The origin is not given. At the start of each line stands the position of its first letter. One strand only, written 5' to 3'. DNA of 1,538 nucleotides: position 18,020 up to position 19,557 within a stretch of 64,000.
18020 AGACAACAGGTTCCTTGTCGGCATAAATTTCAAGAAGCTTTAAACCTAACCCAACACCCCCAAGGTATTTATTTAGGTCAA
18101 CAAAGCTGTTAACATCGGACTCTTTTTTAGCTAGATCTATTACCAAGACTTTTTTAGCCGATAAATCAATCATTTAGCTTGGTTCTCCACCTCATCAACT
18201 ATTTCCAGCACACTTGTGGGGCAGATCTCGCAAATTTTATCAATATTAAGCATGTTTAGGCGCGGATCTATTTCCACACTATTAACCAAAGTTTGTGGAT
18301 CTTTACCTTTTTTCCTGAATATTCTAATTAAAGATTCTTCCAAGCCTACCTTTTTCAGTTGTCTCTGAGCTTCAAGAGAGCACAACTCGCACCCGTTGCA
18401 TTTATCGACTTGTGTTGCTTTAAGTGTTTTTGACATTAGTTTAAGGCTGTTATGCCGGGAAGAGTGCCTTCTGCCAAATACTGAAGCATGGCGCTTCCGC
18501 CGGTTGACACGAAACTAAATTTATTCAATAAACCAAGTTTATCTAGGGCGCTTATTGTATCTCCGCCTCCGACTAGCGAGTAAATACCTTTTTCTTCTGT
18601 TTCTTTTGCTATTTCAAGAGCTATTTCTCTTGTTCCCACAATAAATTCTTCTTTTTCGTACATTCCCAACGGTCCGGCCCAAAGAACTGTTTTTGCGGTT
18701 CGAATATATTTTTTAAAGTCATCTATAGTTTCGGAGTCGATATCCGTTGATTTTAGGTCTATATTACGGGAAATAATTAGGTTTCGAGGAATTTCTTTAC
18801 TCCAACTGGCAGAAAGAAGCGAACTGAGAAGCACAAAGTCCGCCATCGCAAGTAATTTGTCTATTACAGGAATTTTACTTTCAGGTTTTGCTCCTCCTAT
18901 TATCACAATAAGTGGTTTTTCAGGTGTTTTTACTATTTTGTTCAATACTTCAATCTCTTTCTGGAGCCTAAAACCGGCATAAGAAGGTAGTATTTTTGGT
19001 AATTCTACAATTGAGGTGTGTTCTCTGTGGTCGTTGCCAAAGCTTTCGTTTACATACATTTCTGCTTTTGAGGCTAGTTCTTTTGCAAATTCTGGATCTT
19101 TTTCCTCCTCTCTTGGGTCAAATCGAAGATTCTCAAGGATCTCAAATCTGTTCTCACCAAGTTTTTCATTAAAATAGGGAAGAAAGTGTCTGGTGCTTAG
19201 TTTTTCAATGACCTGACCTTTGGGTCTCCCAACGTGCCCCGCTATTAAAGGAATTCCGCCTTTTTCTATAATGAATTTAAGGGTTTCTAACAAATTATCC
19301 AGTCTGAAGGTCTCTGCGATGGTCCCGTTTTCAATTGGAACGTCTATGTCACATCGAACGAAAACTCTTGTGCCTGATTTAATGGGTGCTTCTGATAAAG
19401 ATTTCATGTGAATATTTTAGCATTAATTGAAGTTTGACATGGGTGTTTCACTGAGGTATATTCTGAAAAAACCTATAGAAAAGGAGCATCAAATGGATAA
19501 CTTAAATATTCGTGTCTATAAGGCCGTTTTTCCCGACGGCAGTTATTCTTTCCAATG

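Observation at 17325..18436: Mini-AOR plus ferredoxin embedded between pgk and tpiA in the glycolytic operon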

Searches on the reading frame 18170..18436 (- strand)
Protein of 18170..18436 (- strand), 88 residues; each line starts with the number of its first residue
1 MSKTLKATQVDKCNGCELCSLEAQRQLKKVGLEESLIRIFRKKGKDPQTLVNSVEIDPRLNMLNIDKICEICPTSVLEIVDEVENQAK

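Call 3: search_protein_families(library=pfam, proteins=[window:18170-18436:-], max_evalue=1)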
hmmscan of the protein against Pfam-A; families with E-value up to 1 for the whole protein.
window:18170-18436:- (88 aa): 2 families
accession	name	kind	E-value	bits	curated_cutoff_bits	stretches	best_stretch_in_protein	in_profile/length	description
PF07530.16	PRE_C2HC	-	0.037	14.5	22.1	1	25-76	6-57/68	Associated with zinc fingers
PF00037.32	Fer4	-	0.11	12.8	21.1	1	11-20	6-15/24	4Fe-4S binding domain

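Call 4: search_protein_families(library=ncbifam, proteins=[window:18170-18436:-], max_evalue=1)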
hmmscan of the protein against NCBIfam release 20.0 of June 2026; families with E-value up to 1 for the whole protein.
window:18170-18436:- (88 aa): 3 families
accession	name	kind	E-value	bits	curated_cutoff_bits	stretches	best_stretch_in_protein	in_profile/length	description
NF050045.1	rSAM_RiPP_KGR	equivalog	0.015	15.3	50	1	65-83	22-39/47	KGR family RaS-RiPP peptide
NF040629.1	PGI_Meth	equivalog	0.024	13.8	350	1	26-65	104-143/396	glucose-6-phosphate isomerase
NF004537.0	PRK05888.1-3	equivalog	0.73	9.3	163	0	9-82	66-135/204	NADH-quinone oxidoreductase subunit NuoI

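Call 58: search_solved_structures(query=A3, max_evalue=10, show_alignments=3)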
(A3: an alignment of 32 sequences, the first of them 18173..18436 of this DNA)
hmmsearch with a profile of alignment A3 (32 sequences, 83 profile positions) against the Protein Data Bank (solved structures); distinct sequences matched with E-value up to 10: 65 (the best 60 are shown).
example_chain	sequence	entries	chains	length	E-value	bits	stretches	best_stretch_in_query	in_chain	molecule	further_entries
7qv7_A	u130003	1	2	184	7.2e-05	26.3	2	7-80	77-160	Hydrogen dependent carbon dioxide reductase subunit HycB3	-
8ys5_D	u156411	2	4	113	0.0019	21.7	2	3-23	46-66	2-oxoglutarate:acceptor oxidoreductase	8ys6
6x6u_B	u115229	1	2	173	0.0024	21.3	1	8-79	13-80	Oxidoreductase, Fe-S subunit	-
6x1o_B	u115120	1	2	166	0.0053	20.3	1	9-79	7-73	Oxidoreductase, Fe-S subunit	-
9mqx_E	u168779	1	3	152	0.0055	20.2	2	3-25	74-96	Fe-S-cluster-containing hydrogenase subunit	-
8e9g_I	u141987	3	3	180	0.011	19.3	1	11-23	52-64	NADH-quinone oxidoreductase subunit I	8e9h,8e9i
8c0z_C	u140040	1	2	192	0.029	17.9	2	3-45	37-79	Iron-sulfur cluster-binding protein potential subunit of aldehyde oxidoreductase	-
7bkb_L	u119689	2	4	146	0.073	16.6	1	8-24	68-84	Formylmethanofuran dehydrogenase, subunit G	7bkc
7vzg_B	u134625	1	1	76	0.079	16.5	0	10-25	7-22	Photosystem P840 reaction center iron-sulfur protein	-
7qv7_B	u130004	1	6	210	0.085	16.4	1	6-28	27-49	Hydrogen dependent carbon dioxide reductase subunit HycB4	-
1y4z_B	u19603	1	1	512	0.23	15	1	9-35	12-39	Respiratory nitrate reductase 1 beta chain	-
1q16_B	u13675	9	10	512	0.27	14.8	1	9-35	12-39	Respiratory nitrate reductase 1 beta chain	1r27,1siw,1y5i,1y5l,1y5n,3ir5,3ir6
3zfs_B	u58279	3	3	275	0.39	14.3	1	6-26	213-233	F420-REDUCING HYDROGENASE, SUBUNIT GAMMA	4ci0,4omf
4nb4_A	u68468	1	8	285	0.62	13.6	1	29-71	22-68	Type II pantothenate kinase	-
7m1o_A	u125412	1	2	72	0.71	13.5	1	7-21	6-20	Putative ferredoxin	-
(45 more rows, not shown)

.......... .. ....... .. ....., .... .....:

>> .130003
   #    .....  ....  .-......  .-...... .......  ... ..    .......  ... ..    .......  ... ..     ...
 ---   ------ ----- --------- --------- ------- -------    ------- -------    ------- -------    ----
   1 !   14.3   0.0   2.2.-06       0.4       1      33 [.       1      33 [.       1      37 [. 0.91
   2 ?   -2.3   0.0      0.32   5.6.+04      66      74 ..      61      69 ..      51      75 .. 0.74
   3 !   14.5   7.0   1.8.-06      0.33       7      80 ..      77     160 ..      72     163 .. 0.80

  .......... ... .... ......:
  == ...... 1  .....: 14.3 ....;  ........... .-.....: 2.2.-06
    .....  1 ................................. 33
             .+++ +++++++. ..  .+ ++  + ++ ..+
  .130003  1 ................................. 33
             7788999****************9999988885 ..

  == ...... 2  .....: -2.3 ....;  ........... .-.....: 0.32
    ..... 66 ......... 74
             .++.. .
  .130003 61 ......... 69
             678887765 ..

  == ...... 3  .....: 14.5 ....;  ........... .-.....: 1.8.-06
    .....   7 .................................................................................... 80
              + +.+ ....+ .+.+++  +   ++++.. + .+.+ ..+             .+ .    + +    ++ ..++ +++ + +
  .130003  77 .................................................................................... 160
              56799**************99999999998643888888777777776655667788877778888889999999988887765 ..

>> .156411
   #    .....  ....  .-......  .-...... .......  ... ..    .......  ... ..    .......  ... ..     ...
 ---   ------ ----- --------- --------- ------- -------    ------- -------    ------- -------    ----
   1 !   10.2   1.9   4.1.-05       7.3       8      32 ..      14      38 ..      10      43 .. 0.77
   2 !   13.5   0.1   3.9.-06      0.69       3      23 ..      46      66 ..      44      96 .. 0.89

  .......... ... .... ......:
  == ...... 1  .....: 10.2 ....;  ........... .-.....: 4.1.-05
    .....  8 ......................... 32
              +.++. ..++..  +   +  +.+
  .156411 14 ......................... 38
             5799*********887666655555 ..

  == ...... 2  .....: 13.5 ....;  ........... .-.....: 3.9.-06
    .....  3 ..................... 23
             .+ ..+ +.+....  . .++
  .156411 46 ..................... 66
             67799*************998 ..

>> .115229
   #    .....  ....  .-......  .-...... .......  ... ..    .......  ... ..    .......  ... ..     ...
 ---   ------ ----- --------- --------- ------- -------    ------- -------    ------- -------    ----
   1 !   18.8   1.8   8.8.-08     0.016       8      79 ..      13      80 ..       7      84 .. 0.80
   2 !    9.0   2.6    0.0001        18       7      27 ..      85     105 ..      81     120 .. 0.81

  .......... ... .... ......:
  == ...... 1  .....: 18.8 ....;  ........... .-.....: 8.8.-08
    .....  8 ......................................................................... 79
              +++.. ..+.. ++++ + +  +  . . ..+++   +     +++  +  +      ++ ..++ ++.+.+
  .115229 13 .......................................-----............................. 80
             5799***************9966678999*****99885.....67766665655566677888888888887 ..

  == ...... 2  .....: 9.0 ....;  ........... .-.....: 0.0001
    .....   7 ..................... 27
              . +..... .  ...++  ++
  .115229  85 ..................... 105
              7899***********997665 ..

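Call 59: search_protein_families(library=pfam, alignment_id=A3, max_evalue=1)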
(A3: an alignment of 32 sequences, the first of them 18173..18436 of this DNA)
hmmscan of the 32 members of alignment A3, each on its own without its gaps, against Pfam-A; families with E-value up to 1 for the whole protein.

A. member 1, window:18173-18436:- (88 aa): 2 families
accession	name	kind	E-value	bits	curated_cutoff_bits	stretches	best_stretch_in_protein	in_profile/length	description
PF07530.16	PRE_C2HC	-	0.037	14.5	22.1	1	25-76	6-57/68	Associated with zinc fingers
PF00037.32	Fer4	-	0.11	12.8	21.1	1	11-20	6-15/24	4Fe-4S binding domain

B. families by the number of members that match (of 32 scanned): 32 families (the first 25 are shown)
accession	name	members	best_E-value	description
PF00037.32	Fer4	30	8.7e-06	4Fe-4S binding domain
PF12797.12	Fer4_2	24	0.0015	4Fe-4S binding domain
PF12837.12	Fer4_6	23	0.00024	4Fe-4S binding domain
PF12800.12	Fer4_4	20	0.0058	4Fe-4S binding domain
PF14697.11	Fer4_21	18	0.00026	4Fe-4S dicluster domain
PF13459.11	Fer4_15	17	0.0001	4Fe-4S single cluster domain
PF12838.12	Fer4_7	17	0.0011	4Fe-4S dicluster domain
PF13370.11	Fer4_13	8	0.014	4Fe-4S single cluster domain of Ferredoxin I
PF22117.2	Fer4_Nqo3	7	0.015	NADH-quinone oxidoreductase subunit 3, ferredoxin-like domain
PF13746.11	Fer4_18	6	0.0048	4Fe-4S dicluster domain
PF15643.12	Tox-PL-2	5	0.0058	Papain fold toxin 2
PF13187.11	Fer4_9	3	0.00032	4Fe-4S dicluster domain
PF13237.11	Fer4_10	2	0.0015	4Fe-4S dicluster domain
PF07530.16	PRE_C2HC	2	0.037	Associated with zinc fingers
PF05187.19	Fer4_ETF_QO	2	0.1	Electron transfer flavoprotein-ubiquinone oxidoreductase, 4Fe-4S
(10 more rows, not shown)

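Call 72: find_homologous_proteins(query=window:18173-18436:-, max_evalue=0.001)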
Query window:18173-18436:- (88 aa): 44 proteins with E <= 0.001 among 45 candidates.
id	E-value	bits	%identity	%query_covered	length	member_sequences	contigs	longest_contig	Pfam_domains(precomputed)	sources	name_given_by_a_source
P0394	8.3e-44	164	92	99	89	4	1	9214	-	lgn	-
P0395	3.9e-42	159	88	100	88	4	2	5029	-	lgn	-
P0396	2.1e-41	157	85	100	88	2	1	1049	-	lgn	-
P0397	1.0e-38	148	87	93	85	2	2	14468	-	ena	-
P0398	1.8e-38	147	82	100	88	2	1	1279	-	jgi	jgi:ferredoxin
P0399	3.0e-38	147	79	97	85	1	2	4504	-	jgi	jgi:ferredoxin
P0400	3.1e-38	147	79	97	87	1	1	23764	-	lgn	-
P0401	8.4e-38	145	81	95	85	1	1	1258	-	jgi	jgi:hypothetical protein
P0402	5.3e-37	143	80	95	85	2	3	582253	-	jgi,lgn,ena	-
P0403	4.5e-35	136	77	88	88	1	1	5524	-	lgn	-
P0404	1.9e-33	131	71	99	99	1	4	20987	-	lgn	-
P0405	1.9e-31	125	72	100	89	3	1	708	-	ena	-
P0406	2.9e-29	118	73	92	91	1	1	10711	-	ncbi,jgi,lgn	-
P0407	3.1e-29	118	72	93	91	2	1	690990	-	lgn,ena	-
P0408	4.9e-29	117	68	93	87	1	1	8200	-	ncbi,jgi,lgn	-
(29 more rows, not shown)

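Call 79: predict_structure(alignment_id=A4)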
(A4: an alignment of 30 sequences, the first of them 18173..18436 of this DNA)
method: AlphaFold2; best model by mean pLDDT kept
length: 88 residues; sequences in the alignment: 30
mean_pLDDT: 85.1   pTM: 0.72
mean pLDDT of the five models: 85.1, 74.1, 69.6, 68.1, 62.2
residues with pLDDT >= 90: 43; 70-90: 37; 50-70: 3; < 50: 5
segments of 3 or more residues with pLDDT < 50: 84-88
pLDDT, mean of each block of 10 residues (from residue 1): 84 91 92 88 80 89 92 92 52
secondary structure, 60 per line:
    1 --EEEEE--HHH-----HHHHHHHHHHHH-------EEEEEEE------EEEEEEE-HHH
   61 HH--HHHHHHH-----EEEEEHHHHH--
elements in order: E3-7 H18-29 E37-43 E50-56 H58-62 H65-71 E77-81 H82-86

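Call 82: fold_search(model_id=the predicted structure, library=pdb)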
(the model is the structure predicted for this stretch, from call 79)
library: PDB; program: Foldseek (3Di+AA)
matches with E <= 10: 265; with E <= 0.001: 0
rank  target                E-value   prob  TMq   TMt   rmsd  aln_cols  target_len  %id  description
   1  6hum_I                1.8e-01  0.89  0.51  0.26   4.6        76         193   22  Structure of the photosynthetic complex I from Thermosynechococcus elongatus (released 2019-01-09)
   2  2vpw_B                2.0e-01  0.57  0.49  0.25   7.8       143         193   12  Polysulfide reductase with bound menaquinone (released 2008-06-10)
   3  6khi_I                2.3e-01  0.77  0.47  0.24   4.4        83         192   19  Supercomplex for cylic electron transport in cyanobacteria (released 2020-02-12)
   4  5t5i_G                2.6e-01  0.60  0.47  0.50   5.6        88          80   18  TUNGSTEN-CONTAINING FORMYLMETHANOFURAN DEHYDROGENASE FROM METHANOTHERMOBACTER WOLFEII, ORTHORHOMBIC FORM AT 1.9 A (released 2016-10-19)
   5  5t61_X                2.8e-01  0.80  0.52  0.16   5.6        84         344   14  TUNGSTEN-CONTAINING FORMYLMETHANOFURAN DEHYDROGENASE FROM METHANOTHERMOBACTER WOLFEII, TRICLINIC FORM AT 2.55 A (released 2016-10-19)
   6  5t61_j                3.2e-01  0.77  0.52  0.16   5.6        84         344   14  TUNGSTEN-CONTAINING FORMYLMETHANOFURAN DEHYDROGENASE FROM METHANOTHERMOBACTER WOLFEII, TRICLINIC FORM AT 2.55 A (released 2016-10-19)
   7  1gnk_A                5.3e-01  0.12  0.28  0.27   5.5        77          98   14  GLNK, A SIGNAL PROTEIN FROM E. COLI (released 1999-07-23)
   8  5t5i_P                6.1e-01  0.33  0.44  0.47   6.9        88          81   17  TUNGSTEN-CONTAINING FORMYLMETHANOFURAN DEHYDROGENASE FROM METHANOTHERMOBACTER WOLFEII, ORTHORHOMBIC FORM AT 1.9 A (released 2016-10-19)
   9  5t61_L                6.9e-01  0.57  0.52  0.16   5.6        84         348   14  TUNGSTEN-CONTAINING FORMYLMETHANOFURAN DEHYDROGENASE FROM METHANOTHERMOBACTER WOLFEII, TRICLINIC FORM AT 2.55 A (released 2016-10-19)
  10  5t61_R                7.4e-01  0.57  0.52  0.16   5.3        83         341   14  TUNGSTEN-CONTAINING FORMYLMETHANOFURAN DEHYDROGENASE FROM METHANOTHERMOBACTER WOLFEII, TRICLINIC FORM AT 2.55 A (released 2016-10-19)
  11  1siz_A                7.4e-01  0.41  0.40  0.51   6.0        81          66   17  Crystal structure of the [Fe3S4]-ferredoxin from the hyperthermophilic archaeon Pyrococcus furiosus (released 2004-05-25)
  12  3o5t_B                7.4e-01  0.15  0.30  0.28   6.2        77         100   10  Structure of DraG-GlnZ complex with ADP (released 2011-10-05)
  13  5t61_d                7.9e-01  0.54  0.52  0.16   5.3        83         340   14  TUNGSTEN-CONTAINING FORMYLMETHANOFURAN DEHYDROGENASE FROM METHANOTHERMOBACTER WOLFEII, TRICLINIC FORM AT 2.55 A (released 2016-10-19)
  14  4co5                  7.9e-01  0.11  0.28  0.25   6.2        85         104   12  Structure of PII signaling protein GlnZ from Azospirillum brasilense in complex with tartrate (released 2014-05-28)
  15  6khj_I                8.4e-01  0.38  0.44  0.23   4.6        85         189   20  Supercomplex for electron transfer (released 2020-02-12)
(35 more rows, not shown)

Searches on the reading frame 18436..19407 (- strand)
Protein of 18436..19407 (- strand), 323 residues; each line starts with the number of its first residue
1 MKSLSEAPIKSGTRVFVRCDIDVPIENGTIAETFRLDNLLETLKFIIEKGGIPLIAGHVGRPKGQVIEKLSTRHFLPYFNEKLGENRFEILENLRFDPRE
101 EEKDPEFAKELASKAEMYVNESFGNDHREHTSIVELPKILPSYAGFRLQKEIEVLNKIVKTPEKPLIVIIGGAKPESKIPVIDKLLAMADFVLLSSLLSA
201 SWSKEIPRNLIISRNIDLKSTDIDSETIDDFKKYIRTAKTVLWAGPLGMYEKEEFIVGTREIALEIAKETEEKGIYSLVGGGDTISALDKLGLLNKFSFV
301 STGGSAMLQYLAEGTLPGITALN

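Call 3: search_protein_families(library=pfam, proteins=[window:18436-19407:-], max_evalue=1)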
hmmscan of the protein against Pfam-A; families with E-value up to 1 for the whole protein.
window:18436-19407:- (323 aa): 1 family
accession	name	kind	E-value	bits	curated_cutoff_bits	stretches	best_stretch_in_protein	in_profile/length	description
PF00162.24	PGK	-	2.7e-81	273.9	27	3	85-195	103-213/379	Phosphoglycerate kinase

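Call 4: search_protein_families(library=ncbifam, proteins=[window:18436-19407:-], max_evalue=1)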
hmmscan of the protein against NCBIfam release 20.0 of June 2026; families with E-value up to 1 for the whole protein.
window:18436-19407:- (323 aa): 1 family
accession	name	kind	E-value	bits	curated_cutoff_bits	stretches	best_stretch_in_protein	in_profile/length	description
NF010569.0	PRK13962.1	equivalog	8.4e-78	262.1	883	3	82-195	106-219/645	bifunctional phosphoglycerate kinase/triosephosphate isomerase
